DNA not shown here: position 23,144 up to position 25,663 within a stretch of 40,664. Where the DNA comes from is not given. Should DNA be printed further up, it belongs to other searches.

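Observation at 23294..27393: Overlapping pair of large orphan genes (538 aa plus 739 aa): best candidate for an undescribed system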

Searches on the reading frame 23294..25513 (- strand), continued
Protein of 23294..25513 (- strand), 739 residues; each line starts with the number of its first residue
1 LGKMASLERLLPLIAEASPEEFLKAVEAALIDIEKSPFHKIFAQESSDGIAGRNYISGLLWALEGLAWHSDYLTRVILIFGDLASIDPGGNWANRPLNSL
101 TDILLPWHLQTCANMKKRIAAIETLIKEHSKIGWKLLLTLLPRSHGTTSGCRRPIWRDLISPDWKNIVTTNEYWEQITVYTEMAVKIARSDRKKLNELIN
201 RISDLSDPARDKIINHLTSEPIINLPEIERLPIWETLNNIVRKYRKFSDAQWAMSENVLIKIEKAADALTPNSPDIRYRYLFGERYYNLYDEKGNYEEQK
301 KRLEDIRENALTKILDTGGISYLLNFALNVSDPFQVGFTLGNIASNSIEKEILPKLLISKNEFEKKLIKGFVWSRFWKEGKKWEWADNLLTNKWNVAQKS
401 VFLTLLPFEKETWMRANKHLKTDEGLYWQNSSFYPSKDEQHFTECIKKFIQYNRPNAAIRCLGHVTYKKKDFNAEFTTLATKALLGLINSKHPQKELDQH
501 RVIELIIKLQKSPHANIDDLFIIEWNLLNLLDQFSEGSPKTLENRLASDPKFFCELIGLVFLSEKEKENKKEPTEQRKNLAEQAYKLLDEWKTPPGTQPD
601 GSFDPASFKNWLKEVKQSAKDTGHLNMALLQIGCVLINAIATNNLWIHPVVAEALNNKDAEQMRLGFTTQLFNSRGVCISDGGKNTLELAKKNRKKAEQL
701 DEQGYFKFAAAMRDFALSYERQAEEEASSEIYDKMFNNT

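Call 33: search_protein_families(library=padloc, alignment_id=A4, max_evalue=0.00001)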
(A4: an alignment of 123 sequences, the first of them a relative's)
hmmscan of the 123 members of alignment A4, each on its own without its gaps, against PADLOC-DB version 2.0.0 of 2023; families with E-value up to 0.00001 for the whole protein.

A. member 1, L001:7465-8994:+ (510 aa): 99 families (the best 25 are shown)
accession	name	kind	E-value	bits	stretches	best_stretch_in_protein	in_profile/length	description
PDLC02979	AriA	-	1.4e-70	237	1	1-379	1-372/373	-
PDLC02358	Old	-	6.7e-23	79.3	2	230-391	172-340/578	Old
PDLC00069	GajA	-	4.3e-20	69.7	1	1-392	1-393/687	AAA ATPase domain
PDLC00067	GajA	-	9.5e-19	65.3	2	2-82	4-81/604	AAA ATPase domain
PDLC00061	GajA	-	2.3e-18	64.1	2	1-61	1-61/652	AAA ATPase domain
PDLC00062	GajA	-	2.7e-18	63.7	1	299-402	265-366/639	AAA ATPase domain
PDLC00065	GajA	-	3.2e-17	60.5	1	1-394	1-401/670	AAA ATPase domain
PDLC00066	GajA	-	3.4e-17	60.2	2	285-387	229-328/567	AAA ATPase domain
PDLC00077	GajA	-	4.1e-17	60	2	236-389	230-389/616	AAA ATPase domain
PDLC00090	GajA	-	4.6e-17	60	2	1-78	1-81/659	AAA ATPase domain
PDLC00094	GajA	-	4.7e-17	59.7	2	274-419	239-381/569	AAA ATPase domain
PDLC04168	GajA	-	1.8e-16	58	2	1-123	1-115/570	-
PDLC02980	AriA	-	3.9e-16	57.9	1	25-380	1-303/304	-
PDLC02336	AbiLi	-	6.6e-16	56.8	1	3-383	2-296/340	AbiLi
PDLC00083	GajA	-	7e-16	55.7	1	214-394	182-353/639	AAA ATPase domain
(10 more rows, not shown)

B. families by the number of members that match (of 123 scanned): 459 families (the first 25 are shown)
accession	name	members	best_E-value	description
PDLC04137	mad5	5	1.7e-29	mads_5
PDLC03079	Specificity_I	5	3.2e-25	Type I specificity subunit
PDLC04134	mad2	5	2.1e-11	mads_2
PDLC03601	REase_MTase_IIG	4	1.5e-107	Type IIG restriction enzyme-methyltransferase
PDLC03134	Specificity_I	4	1.2e-96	Type I specificity subunit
PDLC03612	REase_MTase_IIG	4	9.8e-96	Type IIG restriction enzyme-methyltransferase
PDLC03596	REase_MTase_IIG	4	7.7e-91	Type IIG restriction enzyme-methyltransferase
PDLC03089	Specificity_I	4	7.9e-85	Type I specificity subunit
PDLC03099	Specificity_I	4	8.1e-74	Type I specificity subunit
PDLC03609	REase_MTase_IIG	4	5.6e-68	Type IIG restriction enzyme-methyltransferase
PDLC03168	Specificity_I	4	1.1e-67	Type I specificity subunit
PDLC03068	Specificity_I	4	2.4e-67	Type I specificity subunit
PDLC03154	Specificity_I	4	3.1e-58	Type I specificity subunit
PDLC03092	Specificity_I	4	1.4e-50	Type I specificity subunit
PDLC03072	Specificity_I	4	1.5e-50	Type I specificity subunit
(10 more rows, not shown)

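Call 34: predict_structure(alignment_id=A3)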
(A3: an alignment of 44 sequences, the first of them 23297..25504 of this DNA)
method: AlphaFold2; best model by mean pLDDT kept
length: 736 residues; sequences in the alignment: 44
mean_pLDDT: 86.0   pTM: 0.65
mean pLDDT of the five models: 86.0, 84.6, 82.8, 82.7, 82.7
residues with pLDDT >= 90: 397; 70-90: 246; 50-70: 72; < 50: 21
segments of 3 or more residues with pLDDT < 50: 1-3, 43-50, 142-146, 733-736
pLDDT, mean of each block of 10 residues (from residue 1): 63 87 88 78 49 80 88 93 69 85 78 92 93 88 51 55 73 92 87 89 91 91 87 88 82 91 91 86 69 85 94 93 92 94 91 91 94 83 91 94 91 94 90 72 92 90 78 95 85 82 93 95 90 90 96 93 72 90 93 90 96 96 96 86 90 95 93 72 91 94 95 91 71 47
secondary structure, 60 per line:
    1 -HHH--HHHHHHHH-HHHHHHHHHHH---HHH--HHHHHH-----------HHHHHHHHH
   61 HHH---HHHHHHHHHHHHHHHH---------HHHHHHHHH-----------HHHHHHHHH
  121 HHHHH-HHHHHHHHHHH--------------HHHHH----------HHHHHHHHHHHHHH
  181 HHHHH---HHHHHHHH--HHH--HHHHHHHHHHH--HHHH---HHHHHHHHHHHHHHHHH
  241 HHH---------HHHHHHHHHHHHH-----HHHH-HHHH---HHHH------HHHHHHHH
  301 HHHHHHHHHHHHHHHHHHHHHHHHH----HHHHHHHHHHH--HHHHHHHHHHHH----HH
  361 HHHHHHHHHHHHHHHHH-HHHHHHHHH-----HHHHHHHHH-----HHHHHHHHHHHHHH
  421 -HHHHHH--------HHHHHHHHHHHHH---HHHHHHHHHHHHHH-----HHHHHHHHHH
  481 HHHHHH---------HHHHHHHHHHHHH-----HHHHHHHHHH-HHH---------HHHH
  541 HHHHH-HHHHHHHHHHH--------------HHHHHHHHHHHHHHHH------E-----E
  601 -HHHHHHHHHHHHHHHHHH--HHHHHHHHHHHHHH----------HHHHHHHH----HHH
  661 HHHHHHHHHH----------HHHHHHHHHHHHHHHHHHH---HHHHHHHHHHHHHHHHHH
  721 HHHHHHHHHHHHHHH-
elements in order (helices of 4 or more, strands of 3 or more residues): H7-14 H16-26 H35-40 H52-63 H67-82 H92-100 H112-125 H127-137 H152-156 H167-185 H189-196 H204-214 H217-220 H224-243 H253-265 H271-274 H276-279 H283-286 H293-325 H330-340 H343-354 H359-377 H379-387 H393-401 H407-420 H422-427 H436-448 H452-465 H471-486 H496-508 H514-523 H537-545 H547-557 H572-587 H602-619 H622-635 H646-653 H658-670 H681-699 H703-735

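Call 36: search_solved_structures(query=A1, max_evalue=10, show_alignments=3)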
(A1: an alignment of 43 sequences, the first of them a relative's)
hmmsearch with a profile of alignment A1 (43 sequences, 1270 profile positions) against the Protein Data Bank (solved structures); distinct sequences matched with E-value up to 10: 1.
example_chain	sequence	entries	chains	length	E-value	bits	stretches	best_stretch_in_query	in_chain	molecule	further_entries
2lse_A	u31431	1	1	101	0.53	11.2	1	728-819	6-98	Four Helix Bundle Protein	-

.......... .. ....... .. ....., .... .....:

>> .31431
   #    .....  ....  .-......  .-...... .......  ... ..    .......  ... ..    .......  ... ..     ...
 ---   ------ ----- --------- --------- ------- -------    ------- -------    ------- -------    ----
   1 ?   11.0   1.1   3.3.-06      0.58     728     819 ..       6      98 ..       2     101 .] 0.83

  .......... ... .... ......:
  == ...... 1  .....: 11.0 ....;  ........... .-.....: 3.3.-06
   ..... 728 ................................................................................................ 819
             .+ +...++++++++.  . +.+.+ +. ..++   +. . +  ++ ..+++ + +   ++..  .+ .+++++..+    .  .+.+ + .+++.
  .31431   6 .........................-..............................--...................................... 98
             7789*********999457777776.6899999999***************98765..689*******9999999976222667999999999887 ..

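Call 37: fold_search(model_id=the predicted structure, library=pdb)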
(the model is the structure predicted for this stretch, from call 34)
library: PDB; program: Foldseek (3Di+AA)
matches with E <= 10: 986; with E <= 0.001: 6
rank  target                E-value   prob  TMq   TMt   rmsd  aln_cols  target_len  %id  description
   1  4c0p_D                2.0e-04  1.00  0.24  0.22  17.8       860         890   12  Unliganded Transportin 3 (released 2014-01-22)
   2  3zjy_E                3.4e-04  1.00  0.28  0.26  15.2       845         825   11  Crystal Structure of Importin 13 - RanGTP - eIF1A complex (released 2013-04-10)
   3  9n75_SP               4.0e-04  1.00  0.28  0.14  25.7       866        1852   10  SSU processome maturation and disassembly, State I (released 2025-11-05)
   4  4c0o_B                4.2e-04  1.00  0.24  0.22  18.3       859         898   12  Transportin 3 in complex with phosphorylated ASF/SF2 (released 2014-01-22)
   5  9ce3_A                4.2e-04  1.00  0.20  0.14  31.7       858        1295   12  Structure of the TSC:WIPI3 lysosomal recruitment complex (released 2024-12-04)
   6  4c0q_A                7.2e-04  1.00  0.23  0.21  18.4       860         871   13  Transportin 3 in complex with Ran(Q69L)GTP (released 2014-01-22)
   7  7wtx_K                1.9e-03  1.00  0.21  0.18  19.8       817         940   12  Cryo-EM structure of a human pre-40S ribosomal subunit - State RRP12-B1 (released 2022-10-19)
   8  4zj7_A                2.0e-03  0.99  0.19  0.15  23.7       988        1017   13  Crystal structure of the karyopherin Kap121p bound to the extreme C-terminus of the protein phosphatase Cdc14p (released 2015-06-03)
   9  5zwm_1                2.2e-03  1.00  0.26  0.24  16.6       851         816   14  Cryo-EM structure of the yeast pre-B complex at an average resolution of 3.4~4.6 angstrom (tri-snRNP and U2 snRNP Part (released 2018-08-29)
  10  9oga                  2.3e-03  1.00  0.26  0.23  19.1       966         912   11  Cryo-EM structure of human full-length XPO1 conjugated with selinexor (released 2025-11-26)
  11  7dco_1                2.7e-03  1.00  0.20  0.18  18.5       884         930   12  Cryo-EM structure of the activated spliceosome (Bact complex) at an atomic resolution of 2.5 angstrom (released 2021-03-17)
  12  7q4o_A                2.9e-03  1.00  0.26  0.24  17.3       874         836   11  Substrate-bound A-like U2 snRNP (released 2022-03-30)
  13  7q3l_A                3.2e-03  1.00  0.34  0.32  14.7       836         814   11  Human 17S U2 snRNP 5' domain (released 2022-03-30)
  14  8ga7                  3.4e-03  0.33  0.06  0.07  34.4       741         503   11  Geometrically programmable nanomaterial construction using regularized protein building blocks (released 2024-03-13)
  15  2xwu_B                3.6e-03  0.97  0.17  0.15  19.8       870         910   12  CRYSTAL STRUCTURE OF IMPORTIN 13 - UBC9 COMPLEX (released 2010-12-29)
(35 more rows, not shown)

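Call 62: search_dna_similar(query=P0002, collection=plasmids, mode=protein, max_rows=15)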
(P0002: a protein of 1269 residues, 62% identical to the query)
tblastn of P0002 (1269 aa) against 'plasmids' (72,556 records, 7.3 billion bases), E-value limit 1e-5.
Records with a match: 24; places in all: 25; records where one place covers at least 80% of the query: 20.
Best place of each record, by identity: 60-80% 1; <60% 23.
By first word of the organism name: Rhizobium 6; Shewanella 3; Ralstonia 2; Cupriavidus 2; Aminobacter 1; Thalassospira 1; Arthrobacter 1; Bradyrhizobium 1; Adhaeribacter 1; Acetobacter 1; and 5 more.
By predicted mobility (MOB-suite, as given by PLSDB): conjugative 11; non-mobilizable 8; mobilizable 5.
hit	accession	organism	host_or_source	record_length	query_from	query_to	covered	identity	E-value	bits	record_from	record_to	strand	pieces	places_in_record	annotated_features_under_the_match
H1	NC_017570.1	Shewanella baltica BA175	-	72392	1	1267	100%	60.8%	0e+0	1552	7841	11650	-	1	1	hypothetical protein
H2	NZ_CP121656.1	Rhizobium sp. CB3171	Calliandra calothyrsus,cell culture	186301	7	1264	99%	30.1%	2e-126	440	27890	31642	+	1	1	helix-turn-helix transcriptional regulator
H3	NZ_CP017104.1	Rhizobium gallicum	Phaseolus vulgaris,Whole ...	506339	7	1261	99%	30.1%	5e-124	432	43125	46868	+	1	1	helix-turn-helix transcriptional regulator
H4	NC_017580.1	Shewanella baltica OS117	-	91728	379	1264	70%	41.7%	0e+0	686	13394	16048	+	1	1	hypothetical protein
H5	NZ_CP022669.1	Rhizobium leguminosarum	single cell,root nodules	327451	7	1261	99%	29.4%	2e-116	409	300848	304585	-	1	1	helix-turn-helix transcriptional regulator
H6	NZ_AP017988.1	Aminobacter sp. SS-2016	Lotus japoicus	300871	7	1260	99%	29.3%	6e-113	399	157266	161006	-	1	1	helix-turn-helix transcriptional regulator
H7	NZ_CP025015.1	Rhizobium leguminosarum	Lotus corniculatus,Bacteria culture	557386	7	1258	99%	29.3%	2e-110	391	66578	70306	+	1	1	helix-turn-helix transcriptional regulator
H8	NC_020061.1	Rhizobium tropici CIAT 899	Phaseolus vulgaris root nodule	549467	7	1258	99%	28.9%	5e-108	384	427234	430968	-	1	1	helix-turn-helix transcriptional regulator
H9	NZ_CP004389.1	Thalassospira xiamenensis M-5 = DSM 17429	surface seawater from the sea close to ...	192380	7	1261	99%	28.2%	4e-112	397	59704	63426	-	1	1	helix-turn-helix transcriptional regulator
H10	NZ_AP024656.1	Arthrobacter sp. NicSoilB8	-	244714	2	1263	99%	27.8%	1e-88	325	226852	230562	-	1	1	helix-turn-helix domain-containing protein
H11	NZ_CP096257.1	Bradyrhizobium barranii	Glycine max cv. AC Glengarry,Cell ...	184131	7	1234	97%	27.8%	2e-98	355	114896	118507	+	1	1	hypothetical protein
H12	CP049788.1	Ralstonia solanacearum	whole organism,isolated from the ...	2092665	11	1264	99%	27.2%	9e-93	338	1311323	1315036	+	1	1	hypothetical protein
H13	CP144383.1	Ralstonia solanacearum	tobacco,whole organism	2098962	11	1264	99%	27.2%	9e-93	338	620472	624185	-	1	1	hypothetical protein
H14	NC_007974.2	Cupriavidus metallidurans CH34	-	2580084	1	1261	99%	26.7%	1e-89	328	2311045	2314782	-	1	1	none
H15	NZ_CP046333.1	Cupriavidus metallidurans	sedimentation pond in a zinc factory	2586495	1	1261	99%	26.7%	1e-89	328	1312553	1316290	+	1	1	none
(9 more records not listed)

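Call 63: search_dna_similar(query=P0002, collection=phages, mode=protein, max_rows=15)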
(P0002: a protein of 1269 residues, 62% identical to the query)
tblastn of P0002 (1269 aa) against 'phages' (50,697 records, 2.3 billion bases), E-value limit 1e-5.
Records with a match: 1; places in all: 1; records where one place covers at least 80% of the query: 0.
Best place of each record, by identity: <60% 1.
By first word of the organism name: Bacteriophage 1.
By host as written in the record: - 1.
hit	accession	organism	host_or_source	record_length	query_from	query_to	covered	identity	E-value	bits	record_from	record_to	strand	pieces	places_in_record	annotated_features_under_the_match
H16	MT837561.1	Bacteriophage sp.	human fecal samples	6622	19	474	36%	24.9%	6e-26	122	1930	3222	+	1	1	record has no annotation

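Call 64: get_annotated_region(hit=H1, flank=9000)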
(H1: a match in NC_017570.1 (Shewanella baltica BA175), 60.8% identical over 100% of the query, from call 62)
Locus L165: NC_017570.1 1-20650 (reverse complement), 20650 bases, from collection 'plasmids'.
description: Shewanella baltica BA175 plasmid pSBAL17501, complete sequence
organism: Shewanella baltica BA175 (NCBI taxid 693974)
taxonomy: Bacteria; Pseudomonadota; Gammaproteobacteria; Alteromonadales; Shewanellaceae; Shewanella; Shewanella baltica; Shewanella baltica BA175
host: -; source: -; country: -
typing (MOB-suite, as given by PLSDB): conjugative; replicon rep_cluster_559; relaxase MOBF; mating-pair formation MPF_F
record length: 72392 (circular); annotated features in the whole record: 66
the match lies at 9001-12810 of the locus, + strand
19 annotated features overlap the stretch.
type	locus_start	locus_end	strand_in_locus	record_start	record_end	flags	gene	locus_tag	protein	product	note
CDS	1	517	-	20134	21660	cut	-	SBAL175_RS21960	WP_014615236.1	TrbI/VirB10 family protein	-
CDS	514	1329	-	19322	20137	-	traK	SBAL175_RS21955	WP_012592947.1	type-F conjugative transfer system secretin TraK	-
CDS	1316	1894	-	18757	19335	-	traE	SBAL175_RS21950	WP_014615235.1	type IV conjugative transfer system protein TraE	-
CDS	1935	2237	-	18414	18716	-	traL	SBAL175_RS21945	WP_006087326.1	type IV conjugative transfer system protein TraL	-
CDS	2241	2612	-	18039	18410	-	-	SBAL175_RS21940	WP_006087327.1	hypothetical protein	-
CDS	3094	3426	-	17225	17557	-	-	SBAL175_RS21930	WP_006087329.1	helix-turn-helix domain-containing protein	-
CDS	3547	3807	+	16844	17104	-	-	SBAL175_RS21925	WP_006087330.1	hypothetical protein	-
CDS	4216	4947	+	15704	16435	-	-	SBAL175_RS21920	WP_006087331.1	hypothetical protein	-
CDS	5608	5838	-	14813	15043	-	-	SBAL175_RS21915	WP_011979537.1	hypothetical protein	-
CDS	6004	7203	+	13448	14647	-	-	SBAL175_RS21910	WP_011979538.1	ParA family protein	-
CDS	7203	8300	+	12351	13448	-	-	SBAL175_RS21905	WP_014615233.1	ParB family protein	-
CDS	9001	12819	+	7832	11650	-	-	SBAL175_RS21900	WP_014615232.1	hypothetical protein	-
CDS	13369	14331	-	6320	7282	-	-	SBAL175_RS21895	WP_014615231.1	hypothetical protein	-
CDS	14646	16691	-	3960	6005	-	-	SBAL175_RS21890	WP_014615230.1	hypothetical protein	-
CDS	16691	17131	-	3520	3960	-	-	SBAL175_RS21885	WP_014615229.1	hypothetical protein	-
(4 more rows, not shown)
